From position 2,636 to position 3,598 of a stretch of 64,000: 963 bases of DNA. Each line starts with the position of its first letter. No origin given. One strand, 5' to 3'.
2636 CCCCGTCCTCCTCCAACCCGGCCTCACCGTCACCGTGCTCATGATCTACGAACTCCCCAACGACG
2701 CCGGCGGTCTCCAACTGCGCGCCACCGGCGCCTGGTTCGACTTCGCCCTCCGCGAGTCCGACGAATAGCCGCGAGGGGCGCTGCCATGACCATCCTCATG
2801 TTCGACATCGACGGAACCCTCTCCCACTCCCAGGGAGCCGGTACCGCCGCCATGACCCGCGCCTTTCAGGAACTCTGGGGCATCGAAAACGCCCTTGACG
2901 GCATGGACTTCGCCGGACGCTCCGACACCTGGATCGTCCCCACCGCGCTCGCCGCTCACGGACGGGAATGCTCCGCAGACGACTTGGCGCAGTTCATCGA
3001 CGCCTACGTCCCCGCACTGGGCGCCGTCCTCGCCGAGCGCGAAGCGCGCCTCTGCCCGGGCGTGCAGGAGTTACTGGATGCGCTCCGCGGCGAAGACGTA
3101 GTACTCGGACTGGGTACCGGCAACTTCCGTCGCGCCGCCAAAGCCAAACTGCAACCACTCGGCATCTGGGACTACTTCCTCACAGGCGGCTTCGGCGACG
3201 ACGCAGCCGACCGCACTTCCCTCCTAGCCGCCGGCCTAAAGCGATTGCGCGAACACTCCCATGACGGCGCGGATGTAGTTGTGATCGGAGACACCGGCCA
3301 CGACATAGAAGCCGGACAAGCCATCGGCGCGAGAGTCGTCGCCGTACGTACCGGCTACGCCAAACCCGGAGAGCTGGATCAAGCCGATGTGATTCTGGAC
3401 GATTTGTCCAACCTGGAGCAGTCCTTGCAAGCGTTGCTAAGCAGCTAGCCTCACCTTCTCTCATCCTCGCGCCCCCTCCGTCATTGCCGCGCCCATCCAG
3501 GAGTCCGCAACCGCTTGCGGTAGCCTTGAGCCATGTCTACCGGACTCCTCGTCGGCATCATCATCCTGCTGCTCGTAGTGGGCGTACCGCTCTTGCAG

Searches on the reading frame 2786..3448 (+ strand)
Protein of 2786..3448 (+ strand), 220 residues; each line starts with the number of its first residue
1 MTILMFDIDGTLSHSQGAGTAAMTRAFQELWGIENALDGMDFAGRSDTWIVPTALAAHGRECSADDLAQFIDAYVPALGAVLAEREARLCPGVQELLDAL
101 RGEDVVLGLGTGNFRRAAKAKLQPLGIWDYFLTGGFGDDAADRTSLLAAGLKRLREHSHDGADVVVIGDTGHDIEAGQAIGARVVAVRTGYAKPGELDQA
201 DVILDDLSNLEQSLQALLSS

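Call 39: search_protein_families(library=pfam, proteins=[window:2786-3448:+], max_evalue=0.0001)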
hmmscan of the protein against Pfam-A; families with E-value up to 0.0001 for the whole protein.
window:2786-3448:+ (220 aa): 4 families
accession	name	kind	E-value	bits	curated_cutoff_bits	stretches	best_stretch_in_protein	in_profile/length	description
PF00702.32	Hydrolase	-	5e-17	63.4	26.4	1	3-181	3-191/191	haloacid dehalogenase-like hydrolase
PF13419.12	HAD_2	-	2.9e-15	57.3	23.8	1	5-187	2-178/178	Haloacid dehalogenase-like hydrolase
PF13242.12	Hydrolase_like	-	2.4e-11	43.8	22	1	154-209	14-74/75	HAD-hyrolase-like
PF12710.13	HAD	-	4.5e-11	44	27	1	5-176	2-187/189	haloacid dehalogenase-like hydrolase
